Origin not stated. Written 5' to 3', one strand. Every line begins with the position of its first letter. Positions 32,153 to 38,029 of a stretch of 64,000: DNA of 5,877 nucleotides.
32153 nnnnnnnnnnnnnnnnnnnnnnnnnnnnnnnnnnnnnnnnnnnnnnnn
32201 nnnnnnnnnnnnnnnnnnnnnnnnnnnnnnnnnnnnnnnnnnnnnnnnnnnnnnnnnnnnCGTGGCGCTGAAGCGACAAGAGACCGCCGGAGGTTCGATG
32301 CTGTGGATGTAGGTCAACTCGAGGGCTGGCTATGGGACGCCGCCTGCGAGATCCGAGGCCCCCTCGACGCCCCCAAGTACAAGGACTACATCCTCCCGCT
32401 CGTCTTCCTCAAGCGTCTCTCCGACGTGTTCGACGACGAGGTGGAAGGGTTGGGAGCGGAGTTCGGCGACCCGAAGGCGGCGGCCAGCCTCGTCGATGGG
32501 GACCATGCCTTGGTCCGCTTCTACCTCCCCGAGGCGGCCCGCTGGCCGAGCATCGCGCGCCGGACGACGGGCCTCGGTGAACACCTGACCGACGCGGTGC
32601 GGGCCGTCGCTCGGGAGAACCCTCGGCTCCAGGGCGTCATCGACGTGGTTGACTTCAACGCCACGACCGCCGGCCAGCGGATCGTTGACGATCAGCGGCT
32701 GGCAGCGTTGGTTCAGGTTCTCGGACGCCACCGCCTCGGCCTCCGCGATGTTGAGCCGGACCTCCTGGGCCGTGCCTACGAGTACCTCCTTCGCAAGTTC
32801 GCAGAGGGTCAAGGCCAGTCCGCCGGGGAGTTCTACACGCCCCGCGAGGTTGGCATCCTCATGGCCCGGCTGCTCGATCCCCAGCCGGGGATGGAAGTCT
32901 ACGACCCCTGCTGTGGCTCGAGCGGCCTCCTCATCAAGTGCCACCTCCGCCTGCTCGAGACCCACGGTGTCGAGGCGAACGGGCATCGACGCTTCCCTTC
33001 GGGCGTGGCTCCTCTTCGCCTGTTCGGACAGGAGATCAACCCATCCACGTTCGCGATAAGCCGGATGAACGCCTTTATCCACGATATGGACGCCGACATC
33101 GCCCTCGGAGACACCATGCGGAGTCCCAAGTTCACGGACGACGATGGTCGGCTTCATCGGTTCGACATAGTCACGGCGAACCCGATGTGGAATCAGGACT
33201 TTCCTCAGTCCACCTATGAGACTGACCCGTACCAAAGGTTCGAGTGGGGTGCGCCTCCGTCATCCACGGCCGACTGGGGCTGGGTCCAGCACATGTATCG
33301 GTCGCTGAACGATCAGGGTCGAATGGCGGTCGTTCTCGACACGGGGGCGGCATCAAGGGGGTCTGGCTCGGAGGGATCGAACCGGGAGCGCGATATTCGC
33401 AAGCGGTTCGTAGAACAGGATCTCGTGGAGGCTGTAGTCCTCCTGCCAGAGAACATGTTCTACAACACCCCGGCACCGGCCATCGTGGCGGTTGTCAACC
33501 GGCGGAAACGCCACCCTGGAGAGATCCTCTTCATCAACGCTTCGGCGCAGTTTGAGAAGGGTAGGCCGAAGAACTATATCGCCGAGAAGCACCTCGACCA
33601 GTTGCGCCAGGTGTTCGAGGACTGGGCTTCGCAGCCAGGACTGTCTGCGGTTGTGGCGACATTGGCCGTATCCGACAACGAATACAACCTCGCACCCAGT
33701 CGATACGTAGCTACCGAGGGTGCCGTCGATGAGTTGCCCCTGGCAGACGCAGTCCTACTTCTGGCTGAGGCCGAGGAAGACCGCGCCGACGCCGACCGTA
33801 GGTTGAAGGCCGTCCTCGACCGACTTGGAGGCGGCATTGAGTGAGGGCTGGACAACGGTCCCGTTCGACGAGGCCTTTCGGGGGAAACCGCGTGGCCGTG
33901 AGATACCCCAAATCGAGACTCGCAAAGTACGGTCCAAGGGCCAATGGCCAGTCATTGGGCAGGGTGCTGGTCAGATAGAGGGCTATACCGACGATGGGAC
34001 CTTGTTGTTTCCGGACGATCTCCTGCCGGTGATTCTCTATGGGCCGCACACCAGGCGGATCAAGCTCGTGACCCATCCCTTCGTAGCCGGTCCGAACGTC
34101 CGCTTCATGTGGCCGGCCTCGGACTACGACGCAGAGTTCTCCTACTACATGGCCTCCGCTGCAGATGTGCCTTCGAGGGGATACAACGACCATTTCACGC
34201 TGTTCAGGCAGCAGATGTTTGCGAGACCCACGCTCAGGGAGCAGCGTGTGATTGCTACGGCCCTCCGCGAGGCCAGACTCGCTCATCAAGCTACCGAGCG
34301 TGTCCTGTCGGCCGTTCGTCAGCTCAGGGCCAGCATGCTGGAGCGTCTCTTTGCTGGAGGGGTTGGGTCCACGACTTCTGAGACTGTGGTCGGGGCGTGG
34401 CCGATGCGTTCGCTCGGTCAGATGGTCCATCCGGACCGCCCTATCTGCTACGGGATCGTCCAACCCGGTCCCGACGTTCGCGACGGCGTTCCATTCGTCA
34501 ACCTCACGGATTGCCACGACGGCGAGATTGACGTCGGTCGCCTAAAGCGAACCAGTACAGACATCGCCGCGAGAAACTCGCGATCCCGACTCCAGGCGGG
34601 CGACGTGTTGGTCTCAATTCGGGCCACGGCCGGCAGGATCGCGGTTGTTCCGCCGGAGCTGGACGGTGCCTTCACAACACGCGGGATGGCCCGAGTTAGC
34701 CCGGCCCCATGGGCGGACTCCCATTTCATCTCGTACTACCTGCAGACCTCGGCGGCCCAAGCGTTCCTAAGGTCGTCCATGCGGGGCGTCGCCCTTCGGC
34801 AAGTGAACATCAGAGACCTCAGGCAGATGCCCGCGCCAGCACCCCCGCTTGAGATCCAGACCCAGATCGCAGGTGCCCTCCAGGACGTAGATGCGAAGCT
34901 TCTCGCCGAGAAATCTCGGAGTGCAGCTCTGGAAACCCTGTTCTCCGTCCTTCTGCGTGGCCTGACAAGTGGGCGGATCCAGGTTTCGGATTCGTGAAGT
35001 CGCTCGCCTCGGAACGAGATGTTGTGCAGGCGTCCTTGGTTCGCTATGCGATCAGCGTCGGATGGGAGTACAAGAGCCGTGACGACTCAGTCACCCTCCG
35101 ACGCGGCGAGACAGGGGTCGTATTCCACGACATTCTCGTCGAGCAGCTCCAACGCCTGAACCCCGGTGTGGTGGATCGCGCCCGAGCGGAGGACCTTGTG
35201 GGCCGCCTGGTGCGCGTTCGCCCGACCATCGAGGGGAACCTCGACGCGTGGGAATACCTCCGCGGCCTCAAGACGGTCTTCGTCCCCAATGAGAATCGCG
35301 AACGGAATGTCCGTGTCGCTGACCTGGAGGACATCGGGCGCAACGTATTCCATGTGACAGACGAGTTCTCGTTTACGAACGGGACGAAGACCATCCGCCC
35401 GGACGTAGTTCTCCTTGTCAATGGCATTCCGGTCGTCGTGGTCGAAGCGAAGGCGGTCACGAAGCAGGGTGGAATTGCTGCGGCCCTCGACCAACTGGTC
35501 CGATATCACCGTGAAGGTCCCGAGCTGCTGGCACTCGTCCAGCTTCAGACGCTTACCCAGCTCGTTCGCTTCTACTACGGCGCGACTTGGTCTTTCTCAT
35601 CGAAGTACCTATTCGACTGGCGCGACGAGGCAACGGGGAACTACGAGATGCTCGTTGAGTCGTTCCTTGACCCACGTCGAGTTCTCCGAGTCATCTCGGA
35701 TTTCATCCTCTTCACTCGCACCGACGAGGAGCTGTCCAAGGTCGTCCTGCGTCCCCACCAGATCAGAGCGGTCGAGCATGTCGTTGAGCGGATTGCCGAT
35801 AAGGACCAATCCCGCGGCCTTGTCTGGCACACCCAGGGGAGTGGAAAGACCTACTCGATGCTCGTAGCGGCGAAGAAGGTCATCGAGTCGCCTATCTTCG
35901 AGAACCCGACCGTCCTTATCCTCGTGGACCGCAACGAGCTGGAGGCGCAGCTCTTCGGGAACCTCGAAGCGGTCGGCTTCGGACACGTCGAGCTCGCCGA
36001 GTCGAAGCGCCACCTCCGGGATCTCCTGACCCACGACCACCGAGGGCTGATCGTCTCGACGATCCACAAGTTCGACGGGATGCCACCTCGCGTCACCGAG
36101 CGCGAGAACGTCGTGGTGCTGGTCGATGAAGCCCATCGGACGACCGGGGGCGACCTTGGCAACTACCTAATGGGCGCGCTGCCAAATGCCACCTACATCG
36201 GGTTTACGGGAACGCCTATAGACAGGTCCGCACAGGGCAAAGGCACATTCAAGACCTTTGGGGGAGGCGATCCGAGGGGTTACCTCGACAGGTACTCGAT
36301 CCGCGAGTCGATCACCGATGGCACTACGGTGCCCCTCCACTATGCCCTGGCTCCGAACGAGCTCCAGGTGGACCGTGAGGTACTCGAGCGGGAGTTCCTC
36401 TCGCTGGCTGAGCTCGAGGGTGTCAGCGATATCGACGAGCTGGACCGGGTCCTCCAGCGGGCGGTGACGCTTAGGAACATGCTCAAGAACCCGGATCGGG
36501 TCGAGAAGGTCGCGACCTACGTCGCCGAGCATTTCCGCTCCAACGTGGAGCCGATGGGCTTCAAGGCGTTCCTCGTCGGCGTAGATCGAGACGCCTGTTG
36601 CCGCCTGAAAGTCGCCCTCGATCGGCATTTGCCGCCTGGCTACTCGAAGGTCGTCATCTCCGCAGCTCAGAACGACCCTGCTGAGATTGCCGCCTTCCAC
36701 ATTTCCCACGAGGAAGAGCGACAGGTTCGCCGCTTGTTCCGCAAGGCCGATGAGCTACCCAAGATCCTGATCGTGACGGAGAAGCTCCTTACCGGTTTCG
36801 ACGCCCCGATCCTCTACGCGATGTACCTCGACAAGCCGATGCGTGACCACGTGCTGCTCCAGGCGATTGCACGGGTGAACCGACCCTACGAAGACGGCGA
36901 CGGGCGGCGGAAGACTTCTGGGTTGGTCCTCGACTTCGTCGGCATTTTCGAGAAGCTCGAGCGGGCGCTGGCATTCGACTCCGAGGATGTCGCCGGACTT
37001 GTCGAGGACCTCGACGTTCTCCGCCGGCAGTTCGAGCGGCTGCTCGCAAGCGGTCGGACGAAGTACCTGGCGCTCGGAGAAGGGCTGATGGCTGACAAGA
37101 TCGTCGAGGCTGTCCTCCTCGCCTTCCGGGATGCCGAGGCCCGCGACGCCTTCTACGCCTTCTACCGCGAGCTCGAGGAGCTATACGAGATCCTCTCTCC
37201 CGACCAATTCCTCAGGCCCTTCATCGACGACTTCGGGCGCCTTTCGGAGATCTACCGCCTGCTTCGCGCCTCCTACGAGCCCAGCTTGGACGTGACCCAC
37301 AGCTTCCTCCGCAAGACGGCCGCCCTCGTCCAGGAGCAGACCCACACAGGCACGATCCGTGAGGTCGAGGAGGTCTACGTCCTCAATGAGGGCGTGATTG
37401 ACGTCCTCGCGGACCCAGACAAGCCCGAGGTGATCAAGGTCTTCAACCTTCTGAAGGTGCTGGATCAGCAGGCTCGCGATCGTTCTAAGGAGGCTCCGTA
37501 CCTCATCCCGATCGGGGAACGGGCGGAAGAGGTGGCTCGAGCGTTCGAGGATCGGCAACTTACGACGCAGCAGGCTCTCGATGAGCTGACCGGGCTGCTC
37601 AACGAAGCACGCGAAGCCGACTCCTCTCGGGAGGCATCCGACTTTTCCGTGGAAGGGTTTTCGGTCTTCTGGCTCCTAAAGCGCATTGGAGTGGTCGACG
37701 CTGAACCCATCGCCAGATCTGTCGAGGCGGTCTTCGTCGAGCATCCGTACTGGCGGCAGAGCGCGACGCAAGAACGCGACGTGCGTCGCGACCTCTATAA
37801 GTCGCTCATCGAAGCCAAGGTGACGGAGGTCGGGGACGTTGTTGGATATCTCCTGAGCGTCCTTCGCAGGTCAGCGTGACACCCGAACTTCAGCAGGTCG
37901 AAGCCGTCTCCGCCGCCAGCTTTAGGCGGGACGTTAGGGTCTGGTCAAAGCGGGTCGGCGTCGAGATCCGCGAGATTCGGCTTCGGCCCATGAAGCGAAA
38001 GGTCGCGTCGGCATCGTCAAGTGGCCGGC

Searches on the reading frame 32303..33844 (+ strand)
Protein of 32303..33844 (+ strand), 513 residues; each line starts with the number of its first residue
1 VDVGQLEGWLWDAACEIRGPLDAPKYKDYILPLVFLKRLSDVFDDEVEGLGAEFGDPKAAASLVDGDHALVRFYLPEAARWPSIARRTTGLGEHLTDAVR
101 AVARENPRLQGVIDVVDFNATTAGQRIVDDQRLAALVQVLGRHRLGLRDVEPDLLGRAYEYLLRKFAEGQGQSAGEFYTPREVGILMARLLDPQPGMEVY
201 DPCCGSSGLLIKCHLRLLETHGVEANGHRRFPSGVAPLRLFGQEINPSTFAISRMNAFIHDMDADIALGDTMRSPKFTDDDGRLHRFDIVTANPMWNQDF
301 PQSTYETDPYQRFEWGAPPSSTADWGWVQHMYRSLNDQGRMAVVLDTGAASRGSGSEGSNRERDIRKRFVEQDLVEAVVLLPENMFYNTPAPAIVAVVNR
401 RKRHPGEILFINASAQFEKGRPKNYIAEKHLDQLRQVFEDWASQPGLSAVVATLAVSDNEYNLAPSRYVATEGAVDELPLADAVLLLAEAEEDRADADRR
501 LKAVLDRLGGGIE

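Call 9: search_protein_families(library=pfam, proteins=[window:32303-33844:+], max_evalue=0.001)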
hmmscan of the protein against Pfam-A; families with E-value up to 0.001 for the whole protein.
window:32303-33844:+ (513 aa): 2 families
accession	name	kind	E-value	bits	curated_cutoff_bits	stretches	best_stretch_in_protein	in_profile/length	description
PF02384.22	N6_Mtase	-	3.6e-85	286.4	20.4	1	152-473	3-307/311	N-6 DNA Methylase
PF12161.14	HsdM_N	-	8e-22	78.8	24.5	1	8-138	3-133/135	HsdM N-terminal domain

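Call 10: search_protein_families(library=padloc, proteins=[window:32303-33844:+], max_evalue=0.00001)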
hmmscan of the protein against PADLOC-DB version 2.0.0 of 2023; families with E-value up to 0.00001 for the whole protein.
window:32303-33844:+ (513 aa): 25 families
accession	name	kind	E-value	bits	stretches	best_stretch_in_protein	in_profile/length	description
PDLC03028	MTase_I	-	3.3e-225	748.9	1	1-511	724-1232/1236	Type I methyltransferase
PDLC03031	MTase_I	-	1.8e-96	322.2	1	3-470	5-485/834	Type I methyltransferase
PDLC03027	MTase_I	-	8.8e-86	287.1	1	6-475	8-443/810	Type I methyltransferase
PDLC03038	MTase_I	-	2.2e-80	268.7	1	5-476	8-458/896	Type I methyltransferase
PDLC03022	MTase_I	-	4.1e-78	261.6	1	1-471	1-476/857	Type I methyltransferase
PDLC03039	MTase_I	-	8.2e-77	256.9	1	4-473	5-453/708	Type I methyltransferase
PDLC03032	MTase_I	-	3.4e-60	202.2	1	7-472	9-442/1001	Type I methyltransferase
PDLC03019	MTase_I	-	1e-57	194.2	1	6-482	8-472/932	Type I methyltransferase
PDLC03029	MTase_I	-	8.8e-51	171.1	1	6-443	9-453/661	Type I methyltransferase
PDLC03035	MTase_I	-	1.1e-48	164.3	1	4-436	8-426/653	Type I methyltransferase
PDLC03021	MTase_I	-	5.9e-38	128.9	1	125-505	117-486/491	Type I methyltransferase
PDLC03240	MTase_II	-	1.1e-37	128.1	1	7-471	9-468/511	Type II methyltransferase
PDLC04134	mad2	-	7.7e-36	121.9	1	6-444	141-490/492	mads_2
PDLC03026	MTase_I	-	1.8e-33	114.4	1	74-440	49-399/487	Type I methyltransferase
PDLC03020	MTase_I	-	6.7e-30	102.5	1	152-387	162-392/410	Type I methyltransferase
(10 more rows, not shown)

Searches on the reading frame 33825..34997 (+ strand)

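Call 9: search_protein_families(library=pfam, proteins=[window:33825-34997:+], max_evalue=0.001)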
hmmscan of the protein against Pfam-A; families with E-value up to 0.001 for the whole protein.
window:33825-34997:+ (390 aa): 1 family
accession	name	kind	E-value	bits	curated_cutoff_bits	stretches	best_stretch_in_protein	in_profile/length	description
PF01420.25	Methylase_S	-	9e-12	46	22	1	233-370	30-167/168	Type I restriction modification DNA specificity domain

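Call 10: search_protein_families(library=padloc, proteins=[window:33825-34997:+], max_evalue=0.00001)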
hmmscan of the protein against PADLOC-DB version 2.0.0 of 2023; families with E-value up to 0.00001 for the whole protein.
window:33825-34997:+ (390 aa): 77 families (the best 25 are shown)
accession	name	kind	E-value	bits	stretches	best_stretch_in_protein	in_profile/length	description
PDLC03108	Specificity_I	-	8.3e-45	151.9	1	135-389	181-439/452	Type I specificity subunit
PDLC03167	Specificity_I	-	4.2e-41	139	1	124-361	149-394/537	Type I specificity subunit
PDLC03062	Specificity_I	-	2.7e-30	103.8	1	2-177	8-180/375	Type I specificity subunit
PDLC03150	Specificity_I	-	2.6e-26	90.5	1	7-351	48-402/475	Type I specificity subunit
PDLC03069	Specificity_I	-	3e-24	83.8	1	133-376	140-378/387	Type I specificity subunit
PDLC03134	Specificity_I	-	5.4e-24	82.7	1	134-389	152-410/428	Type I specificity subunit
PDLC03089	Specificity_I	-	5.7e-24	83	1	191-371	4-184/446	Type I specificity subunit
PDLC03100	Specificity_I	-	9.2e-23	79.3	1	124-381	138-388/392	Type I specificity subunit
PDLC03107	Specificity_I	-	1.1e-22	78.7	1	135-377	144-384/392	Type I specificity subunit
PDLC03196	Specificity_I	-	1.4e-22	77.7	1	181-358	375-559/792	Type I specificity subunit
PDLC03087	Specificity_I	-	1.9e-22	77.8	1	221-372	42-197/418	Type I specificity subunit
PDLC03105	Specificity_I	-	2.7e-19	68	1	192-359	238-405/448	Type I specificity subunit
PDLC03189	Specificity_I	-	4.6e-18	63.3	1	191-354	223-382/459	Type I specificity subunit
PDLC03068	Specificity_I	-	6.1e-18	63.1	1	221-371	32-181/403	Type I specificity subunit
PDLC03194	Specificity_I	-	7.5e-18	62.7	1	190-366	7-177/391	Type I specificity subunit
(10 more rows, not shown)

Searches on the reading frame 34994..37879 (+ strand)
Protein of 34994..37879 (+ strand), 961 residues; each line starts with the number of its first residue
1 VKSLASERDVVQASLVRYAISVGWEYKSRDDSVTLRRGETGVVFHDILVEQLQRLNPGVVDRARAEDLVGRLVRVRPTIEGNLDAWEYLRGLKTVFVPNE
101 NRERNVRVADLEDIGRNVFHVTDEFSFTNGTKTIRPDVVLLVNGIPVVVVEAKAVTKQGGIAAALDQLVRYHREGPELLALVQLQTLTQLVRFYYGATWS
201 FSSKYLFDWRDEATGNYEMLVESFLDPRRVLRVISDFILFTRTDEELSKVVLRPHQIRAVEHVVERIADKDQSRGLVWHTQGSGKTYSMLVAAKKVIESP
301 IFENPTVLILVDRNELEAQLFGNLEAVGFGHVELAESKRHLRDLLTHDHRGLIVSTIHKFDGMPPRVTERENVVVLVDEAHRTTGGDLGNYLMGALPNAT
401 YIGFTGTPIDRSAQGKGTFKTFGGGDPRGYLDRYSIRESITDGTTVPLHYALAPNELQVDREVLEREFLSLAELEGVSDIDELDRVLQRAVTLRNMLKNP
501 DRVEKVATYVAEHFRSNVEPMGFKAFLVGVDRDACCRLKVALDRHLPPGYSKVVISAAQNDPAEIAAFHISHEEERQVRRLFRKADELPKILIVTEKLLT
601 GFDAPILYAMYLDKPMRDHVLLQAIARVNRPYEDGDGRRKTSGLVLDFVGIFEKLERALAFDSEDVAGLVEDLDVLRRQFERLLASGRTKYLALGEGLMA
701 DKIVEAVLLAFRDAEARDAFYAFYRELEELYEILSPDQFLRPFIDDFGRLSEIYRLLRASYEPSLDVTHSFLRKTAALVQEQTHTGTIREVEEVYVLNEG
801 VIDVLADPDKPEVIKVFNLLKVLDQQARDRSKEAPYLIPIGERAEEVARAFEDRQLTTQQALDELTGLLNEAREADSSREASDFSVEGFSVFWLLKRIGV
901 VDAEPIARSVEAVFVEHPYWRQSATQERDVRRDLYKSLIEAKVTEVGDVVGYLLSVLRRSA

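Call 9: search_protein_families(library=pfam, proteins=[window:34994-37879:+], max_evalue=0.001)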
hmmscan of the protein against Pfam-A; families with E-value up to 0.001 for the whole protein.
window:34994-37879:+ (961 aa): 4 families
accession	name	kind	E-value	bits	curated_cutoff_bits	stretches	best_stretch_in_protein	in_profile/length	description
PF18766.7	SWI2_SNF2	-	2.6e-62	210.8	26.7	1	255-472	1-212/221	SWI2/SNF2 ATPase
PF04313.20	HSDR_N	-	1.7e-28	100.3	25.1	1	6-197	3-191/198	Type I restriction enzyme R protein N terminus (HSDR_N)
PF04851.21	ResIII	-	8.5e-22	78.2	22.5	1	250-409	2-163/164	Type III restriction enzyme, res subunit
PF22679.2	T1R_D3-like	-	4.8e-16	60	27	1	578-648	89-156/158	Type I restriction enzyme subunit R domain 3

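Call 10: search_protein_families(library=padloc, proteins=[window:34994-37879:+], max_evalue=0.00001)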
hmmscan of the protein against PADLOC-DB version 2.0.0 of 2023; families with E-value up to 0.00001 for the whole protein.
window:34994-37879:+ (961 aa): 9 families
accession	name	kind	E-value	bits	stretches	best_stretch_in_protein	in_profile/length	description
PDLC03040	REase_I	-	2.6e-105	351.3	1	5-874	5-924/1029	Type I restriction enzyme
PDLC03044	REase_I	-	5.2e-60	201.5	2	101-510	101-518/1034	Type I restriction enzyme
PDLC03048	REase_I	-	3.1e-59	199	2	83-528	68-510/976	Type I restriction enzyme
PDLC03041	REase_I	-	5.6e-55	184.8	2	217-659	280-741/1099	Type I restriction enzyme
PDLC03046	REase_I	-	1.1e-32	110.9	3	130-320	128-329/1025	Type I restriction enzyme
PDLC03045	REase_I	-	3.2e-30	102.8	2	122-446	123-464/995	Type I restriction enzyme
PDLC03043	REase_I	-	3.3e-10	37.6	1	96-277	112-298/313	Type I restriction enzyme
PDLC02707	PbeA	-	5.4e-08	29.9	1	245-458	246-460/672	PbeA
PDLC02704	PbeA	-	1e-07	28.8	1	249-459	252-466/682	PbeA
